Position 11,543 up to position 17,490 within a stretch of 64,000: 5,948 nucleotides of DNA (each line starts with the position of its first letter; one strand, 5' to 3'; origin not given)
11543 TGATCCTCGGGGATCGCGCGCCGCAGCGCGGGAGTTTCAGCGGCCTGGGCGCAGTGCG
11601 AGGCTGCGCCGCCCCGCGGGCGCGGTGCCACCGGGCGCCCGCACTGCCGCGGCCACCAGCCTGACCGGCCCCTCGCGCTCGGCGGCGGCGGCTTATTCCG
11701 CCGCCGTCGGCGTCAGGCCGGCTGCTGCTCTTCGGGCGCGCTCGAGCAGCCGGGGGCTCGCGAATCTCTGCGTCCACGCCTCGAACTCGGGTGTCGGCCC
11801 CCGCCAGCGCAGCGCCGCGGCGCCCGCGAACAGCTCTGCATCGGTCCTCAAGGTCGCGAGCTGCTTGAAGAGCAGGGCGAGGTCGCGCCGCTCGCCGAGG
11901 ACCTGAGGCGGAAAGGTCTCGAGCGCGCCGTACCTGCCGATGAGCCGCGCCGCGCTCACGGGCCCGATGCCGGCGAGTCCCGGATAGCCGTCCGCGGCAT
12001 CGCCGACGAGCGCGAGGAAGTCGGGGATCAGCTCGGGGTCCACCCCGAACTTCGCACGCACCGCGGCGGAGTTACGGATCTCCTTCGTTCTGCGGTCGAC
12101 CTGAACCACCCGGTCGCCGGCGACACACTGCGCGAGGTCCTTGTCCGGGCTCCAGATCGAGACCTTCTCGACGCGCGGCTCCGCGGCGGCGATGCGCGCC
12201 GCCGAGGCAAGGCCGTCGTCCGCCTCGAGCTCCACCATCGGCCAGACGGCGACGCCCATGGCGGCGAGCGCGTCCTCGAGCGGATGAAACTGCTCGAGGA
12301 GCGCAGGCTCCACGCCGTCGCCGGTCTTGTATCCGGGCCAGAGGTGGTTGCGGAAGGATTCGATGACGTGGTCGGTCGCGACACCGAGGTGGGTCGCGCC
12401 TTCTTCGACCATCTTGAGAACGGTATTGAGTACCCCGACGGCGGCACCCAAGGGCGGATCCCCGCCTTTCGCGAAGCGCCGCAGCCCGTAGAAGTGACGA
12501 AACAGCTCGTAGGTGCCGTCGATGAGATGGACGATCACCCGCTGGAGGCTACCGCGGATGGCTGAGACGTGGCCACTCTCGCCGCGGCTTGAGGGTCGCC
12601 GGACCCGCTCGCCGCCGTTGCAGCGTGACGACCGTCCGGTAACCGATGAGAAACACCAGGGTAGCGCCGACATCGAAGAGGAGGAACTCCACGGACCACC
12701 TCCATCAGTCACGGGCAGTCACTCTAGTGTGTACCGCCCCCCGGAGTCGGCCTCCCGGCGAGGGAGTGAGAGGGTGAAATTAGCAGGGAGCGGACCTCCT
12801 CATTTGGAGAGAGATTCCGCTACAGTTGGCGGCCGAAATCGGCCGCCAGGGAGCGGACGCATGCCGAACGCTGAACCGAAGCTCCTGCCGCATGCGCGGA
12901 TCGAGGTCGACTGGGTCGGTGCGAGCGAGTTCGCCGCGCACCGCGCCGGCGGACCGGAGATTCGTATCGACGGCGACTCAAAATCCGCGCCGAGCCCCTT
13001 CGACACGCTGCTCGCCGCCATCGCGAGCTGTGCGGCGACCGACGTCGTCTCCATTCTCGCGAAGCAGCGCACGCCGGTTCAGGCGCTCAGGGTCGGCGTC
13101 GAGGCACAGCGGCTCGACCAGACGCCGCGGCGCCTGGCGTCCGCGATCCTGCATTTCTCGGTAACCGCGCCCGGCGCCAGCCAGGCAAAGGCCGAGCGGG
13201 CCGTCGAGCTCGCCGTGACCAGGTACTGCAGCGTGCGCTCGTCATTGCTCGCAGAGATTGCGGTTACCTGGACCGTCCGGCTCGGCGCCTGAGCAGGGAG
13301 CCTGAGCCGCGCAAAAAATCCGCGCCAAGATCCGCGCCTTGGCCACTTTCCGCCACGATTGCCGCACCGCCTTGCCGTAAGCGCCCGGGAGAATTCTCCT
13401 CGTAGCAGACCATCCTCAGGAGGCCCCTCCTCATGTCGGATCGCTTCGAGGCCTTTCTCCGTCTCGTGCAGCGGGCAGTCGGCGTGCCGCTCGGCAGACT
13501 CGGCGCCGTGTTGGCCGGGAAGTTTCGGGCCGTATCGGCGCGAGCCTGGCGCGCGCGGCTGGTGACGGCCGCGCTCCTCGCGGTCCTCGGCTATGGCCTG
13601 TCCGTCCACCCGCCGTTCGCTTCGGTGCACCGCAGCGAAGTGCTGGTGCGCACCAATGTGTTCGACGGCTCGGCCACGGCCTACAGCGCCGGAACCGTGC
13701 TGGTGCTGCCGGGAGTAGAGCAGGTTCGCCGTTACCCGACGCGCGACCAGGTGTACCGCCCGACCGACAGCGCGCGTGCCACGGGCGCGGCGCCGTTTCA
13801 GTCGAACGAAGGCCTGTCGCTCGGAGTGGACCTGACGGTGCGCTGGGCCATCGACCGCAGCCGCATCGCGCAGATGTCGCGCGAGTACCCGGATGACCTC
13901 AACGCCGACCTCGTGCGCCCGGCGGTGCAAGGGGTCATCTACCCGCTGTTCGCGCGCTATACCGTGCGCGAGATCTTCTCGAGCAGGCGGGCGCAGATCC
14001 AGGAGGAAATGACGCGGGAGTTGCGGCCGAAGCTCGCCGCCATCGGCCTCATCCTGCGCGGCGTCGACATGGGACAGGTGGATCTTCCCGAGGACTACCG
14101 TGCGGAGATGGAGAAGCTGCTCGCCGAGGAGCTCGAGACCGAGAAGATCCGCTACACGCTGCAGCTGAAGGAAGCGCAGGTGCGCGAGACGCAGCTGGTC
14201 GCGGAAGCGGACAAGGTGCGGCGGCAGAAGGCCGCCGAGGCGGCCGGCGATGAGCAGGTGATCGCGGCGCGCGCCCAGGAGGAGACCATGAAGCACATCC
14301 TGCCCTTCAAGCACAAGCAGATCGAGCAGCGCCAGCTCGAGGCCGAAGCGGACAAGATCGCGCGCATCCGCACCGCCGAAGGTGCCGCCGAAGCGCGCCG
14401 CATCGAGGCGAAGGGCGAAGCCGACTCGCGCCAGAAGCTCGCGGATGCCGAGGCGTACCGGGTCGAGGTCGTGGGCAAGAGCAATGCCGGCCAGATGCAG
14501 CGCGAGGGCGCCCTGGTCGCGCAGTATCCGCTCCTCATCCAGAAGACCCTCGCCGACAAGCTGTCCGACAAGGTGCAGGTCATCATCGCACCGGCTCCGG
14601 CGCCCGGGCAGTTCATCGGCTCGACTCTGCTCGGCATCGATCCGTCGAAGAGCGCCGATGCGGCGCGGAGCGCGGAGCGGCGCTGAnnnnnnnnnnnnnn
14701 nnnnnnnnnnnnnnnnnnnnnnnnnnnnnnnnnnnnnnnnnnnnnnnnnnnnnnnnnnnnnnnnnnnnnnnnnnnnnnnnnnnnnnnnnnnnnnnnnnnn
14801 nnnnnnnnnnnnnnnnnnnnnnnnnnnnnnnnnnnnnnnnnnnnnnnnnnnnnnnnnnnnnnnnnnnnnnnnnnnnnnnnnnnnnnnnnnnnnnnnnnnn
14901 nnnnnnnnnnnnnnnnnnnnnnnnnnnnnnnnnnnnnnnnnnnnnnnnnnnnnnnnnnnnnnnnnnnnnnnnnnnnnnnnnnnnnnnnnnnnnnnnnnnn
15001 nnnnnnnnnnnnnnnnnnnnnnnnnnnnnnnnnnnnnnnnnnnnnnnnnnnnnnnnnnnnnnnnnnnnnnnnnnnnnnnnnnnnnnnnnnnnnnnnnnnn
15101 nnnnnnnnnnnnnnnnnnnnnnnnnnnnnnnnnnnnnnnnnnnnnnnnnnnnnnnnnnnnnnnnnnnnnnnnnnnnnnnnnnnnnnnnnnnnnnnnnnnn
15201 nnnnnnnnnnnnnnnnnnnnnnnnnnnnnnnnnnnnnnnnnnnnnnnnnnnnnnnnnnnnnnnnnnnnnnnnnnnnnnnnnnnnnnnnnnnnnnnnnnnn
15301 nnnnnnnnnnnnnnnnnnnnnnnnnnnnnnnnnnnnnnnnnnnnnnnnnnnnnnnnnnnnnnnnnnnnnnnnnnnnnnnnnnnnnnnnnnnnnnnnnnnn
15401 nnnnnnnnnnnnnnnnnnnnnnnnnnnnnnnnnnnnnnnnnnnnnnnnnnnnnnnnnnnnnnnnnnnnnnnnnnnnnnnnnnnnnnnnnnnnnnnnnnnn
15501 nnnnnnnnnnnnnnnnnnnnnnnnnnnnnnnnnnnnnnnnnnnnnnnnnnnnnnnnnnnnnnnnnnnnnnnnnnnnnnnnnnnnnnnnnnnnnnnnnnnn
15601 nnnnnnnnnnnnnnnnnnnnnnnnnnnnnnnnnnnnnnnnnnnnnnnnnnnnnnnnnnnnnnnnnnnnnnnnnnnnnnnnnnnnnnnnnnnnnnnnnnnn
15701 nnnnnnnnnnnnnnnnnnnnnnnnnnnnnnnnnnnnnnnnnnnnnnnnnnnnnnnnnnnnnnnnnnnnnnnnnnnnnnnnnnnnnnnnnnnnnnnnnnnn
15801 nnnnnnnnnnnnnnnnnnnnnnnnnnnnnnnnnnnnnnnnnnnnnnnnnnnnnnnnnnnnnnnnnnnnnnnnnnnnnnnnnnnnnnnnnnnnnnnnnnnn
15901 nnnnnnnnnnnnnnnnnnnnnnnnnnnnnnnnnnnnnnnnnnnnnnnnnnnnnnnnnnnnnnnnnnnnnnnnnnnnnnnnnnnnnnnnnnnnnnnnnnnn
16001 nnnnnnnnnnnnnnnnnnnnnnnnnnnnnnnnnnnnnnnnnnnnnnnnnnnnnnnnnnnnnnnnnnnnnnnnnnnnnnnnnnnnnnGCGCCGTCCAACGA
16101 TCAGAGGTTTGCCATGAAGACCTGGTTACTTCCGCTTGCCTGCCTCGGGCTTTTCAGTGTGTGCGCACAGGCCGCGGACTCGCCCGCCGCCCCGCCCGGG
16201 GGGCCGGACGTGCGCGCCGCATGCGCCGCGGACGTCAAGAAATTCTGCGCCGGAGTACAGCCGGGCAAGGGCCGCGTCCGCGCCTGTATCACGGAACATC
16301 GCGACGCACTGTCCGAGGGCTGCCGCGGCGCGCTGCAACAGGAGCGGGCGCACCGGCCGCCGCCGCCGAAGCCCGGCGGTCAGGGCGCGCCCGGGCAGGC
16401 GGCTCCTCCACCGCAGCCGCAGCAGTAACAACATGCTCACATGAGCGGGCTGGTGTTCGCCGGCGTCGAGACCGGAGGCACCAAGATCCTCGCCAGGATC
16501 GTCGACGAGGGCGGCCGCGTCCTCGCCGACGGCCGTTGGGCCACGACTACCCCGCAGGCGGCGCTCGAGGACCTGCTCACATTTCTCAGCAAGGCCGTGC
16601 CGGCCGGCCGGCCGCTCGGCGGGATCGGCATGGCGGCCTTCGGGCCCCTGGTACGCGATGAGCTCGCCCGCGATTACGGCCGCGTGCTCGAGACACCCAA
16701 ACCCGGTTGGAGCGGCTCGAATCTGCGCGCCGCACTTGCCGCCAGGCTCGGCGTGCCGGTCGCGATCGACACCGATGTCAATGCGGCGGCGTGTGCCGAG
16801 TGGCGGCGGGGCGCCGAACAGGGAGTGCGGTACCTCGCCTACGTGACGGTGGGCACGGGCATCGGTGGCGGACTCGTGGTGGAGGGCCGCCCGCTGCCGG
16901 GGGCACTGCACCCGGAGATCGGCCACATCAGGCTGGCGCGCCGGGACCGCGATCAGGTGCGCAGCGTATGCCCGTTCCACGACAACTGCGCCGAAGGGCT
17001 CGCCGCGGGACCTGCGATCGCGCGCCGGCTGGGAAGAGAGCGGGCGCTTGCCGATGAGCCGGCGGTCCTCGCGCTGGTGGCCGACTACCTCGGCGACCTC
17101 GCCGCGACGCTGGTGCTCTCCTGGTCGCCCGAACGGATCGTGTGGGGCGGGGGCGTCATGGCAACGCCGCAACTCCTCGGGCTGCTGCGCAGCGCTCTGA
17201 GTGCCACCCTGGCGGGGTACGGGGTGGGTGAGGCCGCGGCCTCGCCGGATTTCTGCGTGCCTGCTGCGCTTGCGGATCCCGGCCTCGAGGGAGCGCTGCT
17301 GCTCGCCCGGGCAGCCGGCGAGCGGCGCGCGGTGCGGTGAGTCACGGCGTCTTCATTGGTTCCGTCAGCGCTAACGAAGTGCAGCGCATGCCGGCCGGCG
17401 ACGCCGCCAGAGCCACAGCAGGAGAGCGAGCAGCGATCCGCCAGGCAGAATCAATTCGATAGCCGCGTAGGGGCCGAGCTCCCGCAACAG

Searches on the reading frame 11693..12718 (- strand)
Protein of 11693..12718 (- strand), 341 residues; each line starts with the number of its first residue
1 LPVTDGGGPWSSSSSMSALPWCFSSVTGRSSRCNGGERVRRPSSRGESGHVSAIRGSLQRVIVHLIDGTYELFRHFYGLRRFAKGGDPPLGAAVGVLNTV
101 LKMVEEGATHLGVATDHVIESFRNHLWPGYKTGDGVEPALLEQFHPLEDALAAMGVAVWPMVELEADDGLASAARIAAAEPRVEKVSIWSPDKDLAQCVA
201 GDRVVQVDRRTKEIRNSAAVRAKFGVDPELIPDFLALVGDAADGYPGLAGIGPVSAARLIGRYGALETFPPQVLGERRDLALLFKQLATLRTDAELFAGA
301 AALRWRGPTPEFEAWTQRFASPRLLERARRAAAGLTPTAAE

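Call 94: search_protein_families(library=pfam, proteins=[window:11693-12718:-], max_evalue=0.0001)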
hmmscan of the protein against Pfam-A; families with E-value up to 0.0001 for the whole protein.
window:11693-12718:- (341 aa): 2 families
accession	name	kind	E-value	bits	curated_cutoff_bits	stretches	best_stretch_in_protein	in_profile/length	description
PF02739.22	5_3_exonuc_N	-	7.9e-28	97.7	34.3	1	64-225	3-164/164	5'-3' exonuclease, N-terminal resolvase-like domain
PF01367.25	5_3_exonuc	-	2.1e-15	57.4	40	1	226-309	1-95/97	5'-3' exonuclease, C-terminal SAM fold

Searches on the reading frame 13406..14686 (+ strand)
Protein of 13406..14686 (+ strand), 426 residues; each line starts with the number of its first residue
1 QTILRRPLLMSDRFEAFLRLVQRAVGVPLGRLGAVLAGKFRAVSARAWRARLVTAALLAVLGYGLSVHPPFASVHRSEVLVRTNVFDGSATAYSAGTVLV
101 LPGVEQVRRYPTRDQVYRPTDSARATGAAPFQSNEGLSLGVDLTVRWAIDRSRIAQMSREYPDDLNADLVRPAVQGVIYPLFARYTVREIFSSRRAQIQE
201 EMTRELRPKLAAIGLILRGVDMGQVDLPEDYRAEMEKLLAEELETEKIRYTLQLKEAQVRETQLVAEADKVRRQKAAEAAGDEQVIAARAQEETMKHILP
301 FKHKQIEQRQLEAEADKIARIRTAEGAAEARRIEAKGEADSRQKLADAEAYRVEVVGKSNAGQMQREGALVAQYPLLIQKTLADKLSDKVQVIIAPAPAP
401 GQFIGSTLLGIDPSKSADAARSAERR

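Call 94: search_protein_families(library=pfam, proteins=[window:13406-14686:+], max_evalue=0.0001)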
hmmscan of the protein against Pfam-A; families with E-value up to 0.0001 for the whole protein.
window:13406-14686:+ (426 aa): 1 family
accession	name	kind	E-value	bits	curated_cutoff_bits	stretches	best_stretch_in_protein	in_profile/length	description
PF01145.31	Band_7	-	4.4e-23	82.7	23.6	1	73-254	2-166/176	SPFH domain / Band 7 family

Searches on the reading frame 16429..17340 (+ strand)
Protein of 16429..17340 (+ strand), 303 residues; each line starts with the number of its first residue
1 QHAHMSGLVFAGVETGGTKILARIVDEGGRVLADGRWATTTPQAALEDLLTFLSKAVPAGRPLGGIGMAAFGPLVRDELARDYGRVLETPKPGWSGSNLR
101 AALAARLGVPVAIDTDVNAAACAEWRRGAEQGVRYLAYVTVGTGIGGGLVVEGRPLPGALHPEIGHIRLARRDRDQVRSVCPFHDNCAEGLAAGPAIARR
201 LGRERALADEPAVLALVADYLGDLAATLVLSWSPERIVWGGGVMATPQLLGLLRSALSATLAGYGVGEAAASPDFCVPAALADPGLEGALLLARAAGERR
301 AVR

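Call 94: search_protein_families(library=pfam, proteins=[window:16429-17340:+], max_evalue=0.0001)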
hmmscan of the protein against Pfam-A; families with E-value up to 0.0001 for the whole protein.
window:16429-17340:+ (303 aa): 1 family
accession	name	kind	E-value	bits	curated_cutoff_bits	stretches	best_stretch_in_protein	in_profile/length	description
PF00480.26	ROK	-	3.6e-49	168.3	22.9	1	11-295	2-293/294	ROK family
